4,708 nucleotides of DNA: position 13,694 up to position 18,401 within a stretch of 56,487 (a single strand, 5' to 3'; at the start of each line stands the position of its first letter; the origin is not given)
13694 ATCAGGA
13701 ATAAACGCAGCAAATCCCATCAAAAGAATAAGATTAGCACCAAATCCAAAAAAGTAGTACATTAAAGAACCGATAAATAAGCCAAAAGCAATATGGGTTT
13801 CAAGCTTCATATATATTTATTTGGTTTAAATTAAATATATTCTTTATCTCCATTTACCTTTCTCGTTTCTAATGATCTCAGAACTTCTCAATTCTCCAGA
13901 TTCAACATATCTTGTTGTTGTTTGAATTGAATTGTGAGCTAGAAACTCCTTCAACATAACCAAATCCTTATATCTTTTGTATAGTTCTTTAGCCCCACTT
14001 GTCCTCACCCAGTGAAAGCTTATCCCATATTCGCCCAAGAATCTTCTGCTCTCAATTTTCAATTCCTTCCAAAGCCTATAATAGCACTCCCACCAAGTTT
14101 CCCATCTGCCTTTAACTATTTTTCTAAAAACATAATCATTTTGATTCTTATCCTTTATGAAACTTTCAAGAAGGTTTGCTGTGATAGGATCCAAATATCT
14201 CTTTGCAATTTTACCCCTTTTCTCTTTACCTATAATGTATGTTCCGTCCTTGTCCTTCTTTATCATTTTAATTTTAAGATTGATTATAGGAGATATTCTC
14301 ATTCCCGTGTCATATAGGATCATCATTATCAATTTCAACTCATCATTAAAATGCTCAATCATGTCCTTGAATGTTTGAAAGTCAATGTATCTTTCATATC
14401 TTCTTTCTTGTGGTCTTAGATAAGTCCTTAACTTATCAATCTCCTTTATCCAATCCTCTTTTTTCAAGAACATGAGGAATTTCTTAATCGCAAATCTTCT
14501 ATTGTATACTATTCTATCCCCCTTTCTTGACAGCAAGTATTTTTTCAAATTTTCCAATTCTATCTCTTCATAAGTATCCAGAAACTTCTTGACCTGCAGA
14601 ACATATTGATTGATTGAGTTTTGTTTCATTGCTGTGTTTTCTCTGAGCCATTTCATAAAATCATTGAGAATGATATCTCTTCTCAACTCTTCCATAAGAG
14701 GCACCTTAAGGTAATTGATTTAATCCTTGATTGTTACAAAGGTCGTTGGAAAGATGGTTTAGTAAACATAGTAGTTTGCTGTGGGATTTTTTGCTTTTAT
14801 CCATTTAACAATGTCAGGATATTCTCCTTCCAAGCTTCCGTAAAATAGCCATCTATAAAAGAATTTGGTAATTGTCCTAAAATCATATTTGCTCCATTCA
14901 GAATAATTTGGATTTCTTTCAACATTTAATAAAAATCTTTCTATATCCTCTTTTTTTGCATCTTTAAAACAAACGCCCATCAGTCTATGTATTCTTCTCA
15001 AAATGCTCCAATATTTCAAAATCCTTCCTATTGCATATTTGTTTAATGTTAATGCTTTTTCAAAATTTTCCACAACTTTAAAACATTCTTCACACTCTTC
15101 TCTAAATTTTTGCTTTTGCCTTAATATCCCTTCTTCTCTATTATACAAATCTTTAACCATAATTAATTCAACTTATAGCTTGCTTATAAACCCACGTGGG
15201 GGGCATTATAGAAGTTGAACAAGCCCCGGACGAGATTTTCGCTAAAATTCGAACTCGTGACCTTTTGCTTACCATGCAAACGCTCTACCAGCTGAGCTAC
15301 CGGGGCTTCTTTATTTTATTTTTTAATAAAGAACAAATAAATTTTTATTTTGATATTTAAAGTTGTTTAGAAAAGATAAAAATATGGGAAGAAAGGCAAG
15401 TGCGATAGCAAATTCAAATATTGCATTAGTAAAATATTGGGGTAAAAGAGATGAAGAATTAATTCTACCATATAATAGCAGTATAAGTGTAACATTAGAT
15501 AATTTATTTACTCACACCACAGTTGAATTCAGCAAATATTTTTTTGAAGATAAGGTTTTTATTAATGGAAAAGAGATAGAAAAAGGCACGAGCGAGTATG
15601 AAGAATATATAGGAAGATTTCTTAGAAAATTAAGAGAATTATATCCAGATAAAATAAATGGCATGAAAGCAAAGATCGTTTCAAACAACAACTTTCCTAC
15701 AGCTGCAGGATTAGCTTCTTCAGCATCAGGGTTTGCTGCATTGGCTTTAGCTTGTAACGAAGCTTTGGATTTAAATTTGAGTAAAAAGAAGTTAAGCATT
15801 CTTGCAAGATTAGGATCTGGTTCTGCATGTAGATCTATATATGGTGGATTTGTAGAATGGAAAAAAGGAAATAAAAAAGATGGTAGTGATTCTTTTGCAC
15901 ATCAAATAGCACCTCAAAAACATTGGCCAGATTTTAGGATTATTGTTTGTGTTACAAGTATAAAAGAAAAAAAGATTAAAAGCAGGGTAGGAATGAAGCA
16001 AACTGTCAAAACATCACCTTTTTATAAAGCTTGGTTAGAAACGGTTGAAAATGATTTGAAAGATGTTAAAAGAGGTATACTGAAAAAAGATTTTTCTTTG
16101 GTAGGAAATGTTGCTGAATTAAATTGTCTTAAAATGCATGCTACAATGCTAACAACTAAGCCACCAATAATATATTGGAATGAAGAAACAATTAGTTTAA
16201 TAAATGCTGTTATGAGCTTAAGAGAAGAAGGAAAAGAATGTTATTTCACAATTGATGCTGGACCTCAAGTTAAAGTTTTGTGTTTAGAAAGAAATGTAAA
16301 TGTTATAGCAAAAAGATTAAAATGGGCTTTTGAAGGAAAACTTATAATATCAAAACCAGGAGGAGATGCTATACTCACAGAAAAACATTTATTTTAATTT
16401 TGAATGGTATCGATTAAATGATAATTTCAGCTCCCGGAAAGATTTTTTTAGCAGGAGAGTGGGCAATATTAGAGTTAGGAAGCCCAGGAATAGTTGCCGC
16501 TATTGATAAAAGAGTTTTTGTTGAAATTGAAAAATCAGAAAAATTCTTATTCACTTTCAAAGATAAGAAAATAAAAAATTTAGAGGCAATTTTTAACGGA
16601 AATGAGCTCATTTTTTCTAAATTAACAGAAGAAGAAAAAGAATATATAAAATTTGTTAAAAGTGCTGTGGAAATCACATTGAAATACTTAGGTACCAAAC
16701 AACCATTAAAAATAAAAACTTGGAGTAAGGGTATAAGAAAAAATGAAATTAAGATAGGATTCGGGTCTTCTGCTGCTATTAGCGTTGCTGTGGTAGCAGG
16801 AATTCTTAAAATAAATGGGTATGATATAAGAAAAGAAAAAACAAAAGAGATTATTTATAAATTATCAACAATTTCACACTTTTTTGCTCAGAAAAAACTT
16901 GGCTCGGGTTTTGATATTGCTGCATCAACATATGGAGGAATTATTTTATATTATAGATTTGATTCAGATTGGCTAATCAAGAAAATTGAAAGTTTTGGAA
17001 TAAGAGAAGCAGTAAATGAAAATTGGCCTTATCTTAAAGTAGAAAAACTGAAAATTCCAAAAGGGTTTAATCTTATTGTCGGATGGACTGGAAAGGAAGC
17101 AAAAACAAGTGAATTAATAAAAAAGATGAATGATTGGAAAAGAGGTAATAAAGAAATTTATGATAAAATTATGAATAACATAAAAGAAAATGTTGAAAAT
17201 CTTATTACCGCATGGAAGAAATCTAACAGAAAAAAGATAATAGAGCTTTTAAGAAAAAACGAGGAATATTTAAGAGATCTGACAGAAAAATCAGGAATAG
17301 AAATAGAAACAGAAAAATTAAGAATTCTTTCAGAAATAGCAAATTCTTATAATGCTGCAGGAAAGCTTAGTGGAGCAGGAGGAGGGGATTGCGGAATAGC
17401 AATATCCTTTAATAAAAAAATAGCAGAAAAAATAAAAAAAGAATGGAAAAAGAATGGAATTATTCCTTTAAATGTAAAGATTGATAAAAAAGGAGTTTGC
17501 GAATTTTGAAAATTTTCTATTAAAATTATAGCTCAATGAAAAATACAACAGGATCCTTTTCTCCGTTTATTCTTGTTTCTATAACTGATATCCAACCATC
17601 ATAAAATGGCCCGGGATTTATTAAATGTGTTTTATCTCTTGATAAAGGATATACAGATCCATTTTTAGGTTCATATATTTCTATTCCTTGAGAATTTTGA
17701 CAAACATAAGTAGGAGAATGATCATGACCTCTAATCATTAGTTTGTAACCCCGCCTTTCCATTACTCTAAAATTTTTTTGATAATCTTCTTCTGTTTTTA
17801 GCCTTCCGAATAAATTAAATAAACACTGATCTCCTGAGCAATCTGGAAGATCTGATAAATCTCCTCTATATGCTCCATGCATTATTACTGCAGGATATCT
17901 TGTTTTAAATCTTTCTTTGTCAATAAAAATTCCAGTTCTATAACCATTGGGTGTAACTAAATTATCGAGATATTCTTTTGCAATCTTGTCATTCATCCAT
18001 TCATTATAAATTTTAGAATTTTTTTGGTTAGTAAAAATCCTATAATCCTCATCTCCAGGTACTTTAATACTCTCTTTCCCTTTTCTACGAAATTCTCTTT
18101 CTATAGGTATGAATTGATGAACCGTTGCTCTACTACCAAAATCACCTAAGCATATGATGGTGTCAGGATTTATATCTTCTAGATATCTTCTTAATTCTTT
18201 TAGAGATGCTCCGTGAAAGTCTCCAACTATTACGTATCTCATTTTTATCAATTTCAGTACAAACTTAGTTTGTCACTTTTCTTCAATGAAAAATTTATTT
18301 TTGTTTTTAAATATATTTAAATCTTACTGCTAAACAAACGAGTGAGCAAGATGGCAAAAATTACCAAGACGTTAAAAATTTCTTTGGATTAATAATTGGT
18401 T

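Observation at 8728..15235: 6.5-kb integrated element in tRNA-Thr with fully resolvable att sites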

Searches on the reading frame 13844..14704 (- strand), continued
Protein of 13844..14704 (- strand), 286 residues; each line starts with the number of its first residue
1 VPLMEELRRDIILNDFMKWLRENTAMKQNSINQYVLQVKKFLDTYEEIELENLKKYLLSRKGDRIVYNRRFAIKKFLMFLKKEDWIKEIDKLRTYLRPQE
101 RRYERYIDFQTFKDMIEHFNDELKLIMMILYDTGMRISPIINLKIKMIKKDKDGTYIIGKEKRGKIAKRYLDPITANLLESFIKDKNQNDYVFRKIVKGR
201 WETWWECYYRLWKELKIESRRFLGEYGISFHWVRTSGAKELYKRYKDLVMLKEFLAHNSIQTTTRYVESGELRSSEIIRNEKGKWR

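Call 82: search_dna_similar(query=window:13844-14695:-, collection=plasmids, mode=protein, max_evalue=0.001, max_rows=12)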
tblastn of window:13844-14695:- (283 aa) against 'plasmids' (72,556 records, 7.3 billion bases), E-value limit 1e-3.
Records with a match: 218; places in all: 227; records where one place covers at least 80% of the query: 55.
Best place of each record, by identity: <60% 218.
By first word of the organism name: Enterococcus 88; Bacillus 32; Clostridioides 17; Carnobacterium 11; Clostridium 10; Listeria 7; Staphylococcus 6; Vagococcus 5; Streptococcus 5; Nostoc 3; and 28 more.
By predicted mobility (MOB-suite, as given by PLSDB): non-mobilizable 132; conjugative 63; mobilizable 23.
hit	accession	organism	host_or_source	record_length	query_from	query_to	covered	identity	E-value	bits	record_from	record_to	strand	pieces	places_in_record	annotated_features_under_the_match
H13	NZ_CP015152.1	Bacillus thuringiensis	cell culture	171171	9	268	92%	25.7%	1e-4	51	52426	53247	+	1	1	tyrosine-type recombinase/integrase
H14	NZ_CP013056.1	Bacillus thuringiensis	organism,soil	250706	9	268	92%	25.7%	1e-4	51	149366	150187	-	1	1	tyrosine-type recombinase/integrase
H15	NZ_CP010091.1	Bacillus thuringiensis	Dendrolimus sibericus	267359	9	268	92%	25.7%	1e-4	51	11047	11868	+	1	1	tyrosine-type recombinase/integrase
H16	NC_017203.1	Bacillus thuringiensis serovar chinensis CT-43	-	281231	9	268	92%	25.7%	1e-4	51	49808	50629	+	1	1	tyrosine-type recombinase/integrase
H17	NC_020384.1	Bacillus thuringiensis serovar thuringiensis str. IS5056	-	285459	9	268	92%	25.7%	1e-4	51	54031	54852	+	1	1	tyrosine-type recombinase/integrase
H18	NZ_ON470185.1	Bacillus thuringiensis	-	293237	9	268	92%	25.7%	1e-4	51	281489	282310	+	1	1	tyrosine-type recombinase/integrase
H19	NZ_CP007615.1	Bacillus thuringiensis serovar kurstaki str. YBT-1520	-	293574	9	268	92%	25.7%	1e-4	51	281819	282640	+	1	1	tyrosine-type recombinase/integrase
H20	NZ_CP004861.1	Bacillus thuringiensis serovar kurstaki str. YBT-1520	soil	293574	9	268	92%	25.7%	1e-4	51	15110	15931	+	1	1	tyrosine-type recombinase/integrase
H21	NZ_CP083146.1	Bacillus thuringiensis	whole organism,Biopesticide Agree WP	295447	9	268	92%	25.7%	1e-4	51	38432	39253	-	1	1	tyrosine-type recombinase/integrase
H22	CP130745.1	Bacillus thuringiensis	rhizhosphere soil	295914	9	268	92%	25.7%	1e-4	51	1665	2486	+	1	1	tyrosine-type recombinase/integrase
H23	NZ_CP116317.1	Bacillus thuringiensis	soil sample,soil sample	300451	9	268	92%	25.7%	1e-4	51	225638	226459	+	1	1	tyrosine-type recombinase/integrase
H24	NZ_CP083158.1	Bacillus thuringiensis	whole organism,Biopesticide XenTari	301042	9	268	92%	25.7%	1e-4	51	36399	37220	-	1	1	tyrosine-type recombinase/integrase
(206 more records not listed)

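Call 105: search_protein_families(library=padloc, max_evalue=0.01, proteins=[window:13844-14704:-])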
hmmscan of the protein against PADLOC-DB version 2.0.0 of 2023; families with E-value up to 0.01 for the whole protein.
window:13844-14704:- (286 aa): 0 families

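Call 115: search_protein_families(library=pfam, max_evalue=0.01, proteins=[L024:6148-6771:+, L024:1402-2565:-])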
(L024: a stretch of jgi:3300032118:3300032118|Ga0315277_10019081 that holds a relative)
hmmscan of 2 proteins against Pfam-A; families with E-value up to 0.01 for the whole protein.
L024:6148-6771:+ (207 aa): 1 family
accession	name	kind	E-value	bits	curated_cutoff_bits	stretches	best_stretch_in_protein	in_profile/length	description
PF10699.14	HAP2-GCS1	-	2.5e-09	36.7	27.4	1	26-155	370-494/515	Male gamete fusion factor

L024:1402-2565:- (387 aa): 0 families

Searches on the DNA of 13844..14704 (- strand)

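Call 19: search_rna_families(sources=[L001, L003, L004], threshold=evalue, max_evalue=0.5)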
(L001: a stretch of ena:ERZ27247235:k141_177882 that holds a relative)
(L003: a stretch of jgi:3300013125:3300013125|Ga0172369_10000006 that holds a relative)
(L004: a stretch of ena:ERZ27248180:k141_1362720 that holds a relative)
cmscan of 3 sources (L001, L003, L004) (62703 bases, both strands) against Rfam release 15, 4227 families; matches with E-value up to 0.5: 5.
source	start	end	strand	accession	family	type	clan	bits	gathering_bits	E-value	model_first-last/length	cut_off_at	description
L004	1071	1158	-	RF00005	tRNA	Gene; tRNA;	CL00001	57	29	1.2e-09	1-71/71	no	tRNA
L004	1792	1875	+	RF00005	tRNA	Gene; tRNA;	CL00001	56.5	29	1.5e-09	1-71/71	no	tRNA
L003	17496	17555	+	RF00005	tRNA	Gene; tRNA;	CL00001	34.4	29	0.0019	7-64/71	no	tRNA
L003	2262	2317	-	RF00005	tRNA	Gene; tRNA;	CL00001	29.3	29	0.049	1-71/71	no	tRNA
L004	7538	7634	-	RF00062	HgcC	Gene;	-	26.4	50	0.047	1-130/130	no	HgcC family RNA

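Call 113: search_rna_families(sources=[L008, L020, L024, L027, L018], threshold=evalue, max_evalue=0.5)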
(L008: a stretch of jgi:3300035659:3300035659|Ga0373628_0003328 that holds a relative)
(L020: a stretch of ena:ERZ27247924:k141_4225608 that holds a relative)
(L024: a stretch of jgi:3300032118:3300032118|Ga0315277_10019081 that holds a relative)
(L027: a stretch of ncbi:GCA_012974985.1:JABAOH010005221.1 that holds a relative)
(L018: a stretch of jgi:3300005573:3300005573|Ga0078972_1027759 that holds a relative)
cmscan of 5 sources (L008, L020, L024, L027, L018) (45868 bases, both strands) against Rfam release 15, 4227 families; matches with E-value up to 0.5: 0.
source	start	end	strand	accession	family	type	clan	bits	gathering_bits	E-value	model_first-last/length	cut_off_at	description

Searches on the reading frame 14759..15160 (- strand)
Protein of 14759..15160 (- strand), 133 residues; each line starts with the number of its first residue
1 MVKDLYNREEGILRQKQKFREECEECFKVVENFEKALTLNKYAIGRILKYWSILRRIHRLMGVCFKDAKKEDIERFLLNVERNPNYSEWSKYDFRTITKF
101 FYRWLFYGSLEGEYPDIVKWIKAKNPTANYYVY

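Call 9: search_protein_families(library=pfam, max_evalue=0.1, proteins=[window:14759-15160:-])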
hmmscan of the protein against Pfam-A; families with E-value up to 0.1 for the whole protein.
window:14759-15160:- (133 aa): 1 family
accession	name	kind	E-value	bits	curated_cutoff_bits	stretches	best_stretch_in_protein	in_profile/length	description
PF13495.12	Phage_int_SAM_4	-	7.3e-08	33.1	27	1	31-107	3-80/85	Phage integrase, N-terminal SAM-like domain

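Call 14: search_protein_families(library=phrogs, max_evalue=0.01, proteins=[window:14759-15160:-])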
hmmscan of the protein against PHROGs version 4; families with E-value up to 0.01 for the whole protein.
window:14759-15160:- (133 aa): 0 families

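Call 43: search_protein_families(library=ncbifam, max_evalue=0.01, proteins=[window:14759-15160:-])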
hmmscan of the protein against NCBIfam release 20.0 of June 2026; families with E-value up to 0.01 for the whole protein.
window:14759-15160:- (133 aa): 1 family
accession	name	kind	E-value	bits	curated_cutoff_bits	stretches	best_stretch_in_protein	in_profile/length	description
NF040815.2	recomb_XerA_Arch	equivalog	9e-05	22.2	220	1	31-108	1-78/263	site-specific tyrosine recombinase/integron integrase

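Call 69: find_homologous_proteins(query=window:14759-15160:-, max_evalue=0.01)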
Query window:14759-15160:- (133 aa): 1 proteins with E <= 0.01 among 3 candidates.
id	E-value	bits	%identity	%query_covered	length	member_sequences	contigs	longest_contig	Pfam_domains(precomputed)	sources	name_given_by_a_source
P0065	1.7e-85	302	100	100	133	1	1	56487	PF13495.13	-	-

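Call 75: search_protein_representatives(protein=window:14759-15160:-)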
Query: 133 residues. Proteins with E-value up to 0.001 (for the whole library): 456; up to 1e-10: 34; up to 1e-30: 4. The best 150 are listed.
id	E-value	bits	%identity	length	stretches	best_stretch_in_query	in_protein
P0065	5.3e-86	301.7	100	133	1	1-133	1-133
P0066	3.8e-35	136.9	49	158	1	4-126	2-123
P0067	1.0e-32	129.1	47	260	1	4-123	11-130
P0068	7.8e-32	126.2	47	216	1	3-124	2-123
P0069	2.1e-30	121.6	48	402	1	4-124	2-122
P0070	1.4e-22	96.3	51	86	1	4-88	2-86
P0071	1.5e-18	83.2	43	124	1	4-96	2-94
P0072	6.1e-15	71.5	38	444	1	4-124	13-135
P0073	4.0e-14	68.9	38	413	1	3-123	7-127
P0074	3.1e-13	66.0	37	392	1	14-124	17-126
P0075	7.4e-13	64.8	38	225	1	26-123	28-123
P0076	8.1e-13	64.6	39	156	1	28-125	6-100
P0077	8.7e-13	64.5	32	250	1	4-125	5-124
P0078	1.7e-12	63.6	49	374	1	44-123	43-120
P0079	2.7e-12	62.9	40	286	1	31-126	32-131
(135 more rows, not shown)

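Call 105: search_protein_families(library=padloc, max_evalue=0.01, proteins=[window:14759-15160:-])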
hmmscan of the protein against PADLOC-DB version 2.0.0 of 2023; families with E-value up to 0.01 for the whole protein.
window:14759-15160:- (133 aa): 0 families

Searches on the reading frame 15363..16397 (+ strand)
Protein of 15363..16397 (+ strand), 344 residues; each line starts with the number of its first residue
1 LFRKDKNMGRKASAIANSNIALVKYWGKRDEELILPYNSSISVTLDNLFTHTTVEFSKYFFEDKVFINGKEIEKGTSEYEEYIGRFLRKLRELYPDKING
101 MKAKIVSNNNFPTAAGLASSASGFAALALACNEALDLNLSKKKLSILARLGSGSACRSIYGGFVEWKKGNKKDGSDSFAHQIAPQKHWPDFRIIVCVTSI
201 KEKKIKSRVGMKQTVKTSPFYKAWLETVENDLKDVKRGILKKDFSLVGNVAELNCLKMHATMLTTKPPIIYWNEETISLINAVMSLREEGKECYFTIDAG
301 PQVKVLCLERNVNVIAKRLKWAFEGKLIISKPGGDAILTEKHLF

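Call 25: find_related_loci(query=window:15363-16397:+, collection=genome_contigs, flank=10000)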
Query window:15363-16397:+ (344 aa) in genome_contigs; peptide patterns used: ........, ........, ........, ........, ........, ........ (x = any residue, [..] = any of these).
39 stretches matched a pattern; 5 encode a relative of the query (tblastn E <= 1e-3); 5 distinct loci.
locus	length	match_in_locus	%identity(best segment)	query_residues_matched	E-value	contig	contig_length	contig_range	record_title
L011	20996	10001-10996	58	8-344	1e-124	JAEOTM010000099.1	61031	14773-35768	MAG: Candidatus Hodarchaeota archaeon isolate YT2_004 k127_23051610, whole genome shotgun sequence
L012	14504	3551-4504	50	11-333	1e-89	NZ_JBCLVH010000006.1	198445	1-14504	Lentibacillus sp. N15 N15_scaffold6, whole genome shotgun sequence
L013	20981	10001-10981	42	8-344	1e-71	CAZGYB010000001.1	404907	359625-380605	MAG TPA_asm: uncultured Gammaproteobacteria bacterium isolate SRP173033_co2_14 genome assembly, contig: NODE_4_length_40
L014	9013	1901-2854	43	18-344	9e-67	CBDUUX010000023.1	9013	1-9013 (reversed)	MAG TPA_asm: uncultured bacterium isolate SRR22302361_binner23_Refined_116 genome assembly, contig: ERZ25748748.5243, wh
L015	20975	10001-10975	42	11-344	2e-62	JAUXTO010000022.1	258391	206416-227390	MAG: Candidatus Gottesmanbacteria bacterium isolate C13_maxbin.100 C13_k141_317428, whole genome shotgun sequence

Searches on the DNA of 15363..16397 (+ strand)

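Call 26: search_rna_families(source=L011, threshold=evalue, max_evalue=0.5)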
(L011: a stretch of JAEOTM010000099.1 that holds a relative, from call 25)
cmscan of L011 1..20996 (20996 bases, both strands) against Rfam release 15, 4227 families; matches with E-value up to 0.5: 1.
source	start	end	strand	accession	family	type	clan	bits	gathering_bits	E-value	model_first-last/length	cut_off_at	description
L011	2784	3144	+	RF00373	RNaseP_arch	Gene; ribozyme;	CL00002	127.4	84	8.1e-36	1-288/288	no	Archaeal RNase P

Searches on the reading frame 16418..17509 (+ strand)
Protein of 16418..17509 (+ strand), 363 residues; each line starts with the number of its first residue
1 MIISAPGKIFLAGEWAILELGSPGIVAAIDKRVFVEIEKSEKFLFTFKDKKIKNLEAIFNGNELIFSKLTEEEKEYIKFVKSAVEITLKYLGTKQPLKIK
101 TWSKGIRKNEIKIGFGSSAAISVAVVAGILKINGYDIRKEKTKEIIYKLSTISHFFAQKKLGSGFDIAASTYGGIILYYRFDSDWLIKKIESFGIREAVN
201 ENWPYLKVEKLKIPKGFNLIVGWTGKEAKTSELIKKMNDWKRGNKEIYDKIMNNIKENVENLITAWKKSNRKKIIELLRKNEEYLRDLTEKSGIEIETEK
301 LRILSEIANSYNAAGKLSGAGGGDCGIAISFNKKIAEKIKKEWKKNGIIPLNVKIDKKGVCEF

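Call 28: search_protein_families(library=pfam, max_evalue=0.00001, proteins=[window:16418-17509:+])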
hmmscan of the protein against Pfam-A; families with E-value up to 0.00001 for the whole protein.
window:16418-17509:+ (363 aa): 2 families
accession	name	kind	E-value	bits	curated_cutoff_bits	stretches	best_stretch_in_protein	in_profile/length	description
PF00288.32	GHMP_kinases_N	-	2.5e-09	37.7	22.3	1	79-174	2-87/87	GHMP kinases N terminal domain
PF08544.19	GHMP_kinases_C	-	1.4e-08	35.4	21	1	268-347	7-83/85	GHMP kinases C terminal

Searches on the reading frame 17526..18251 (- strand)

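Call 28: search_protein_families(library=pfam, max_evalue=0.00001, proteins=[window:17526-18251:-])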
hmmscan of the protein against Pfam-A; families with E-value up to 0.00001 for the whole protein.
window:17526-18251:- (241 aa): 2 families
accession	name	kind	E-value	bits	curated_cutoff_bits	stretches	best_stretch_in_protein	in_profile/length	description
PF12850.12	Metallophos_2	-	1.5e-09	38.5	27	1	4-214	1-133/154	Calcineurin-like phosphoesterase superfamily domain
PF00149.33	Metallophos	-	5.3e-08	33.9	21.5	1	4-180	1-191/191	Calcineurin-like phosphoesterase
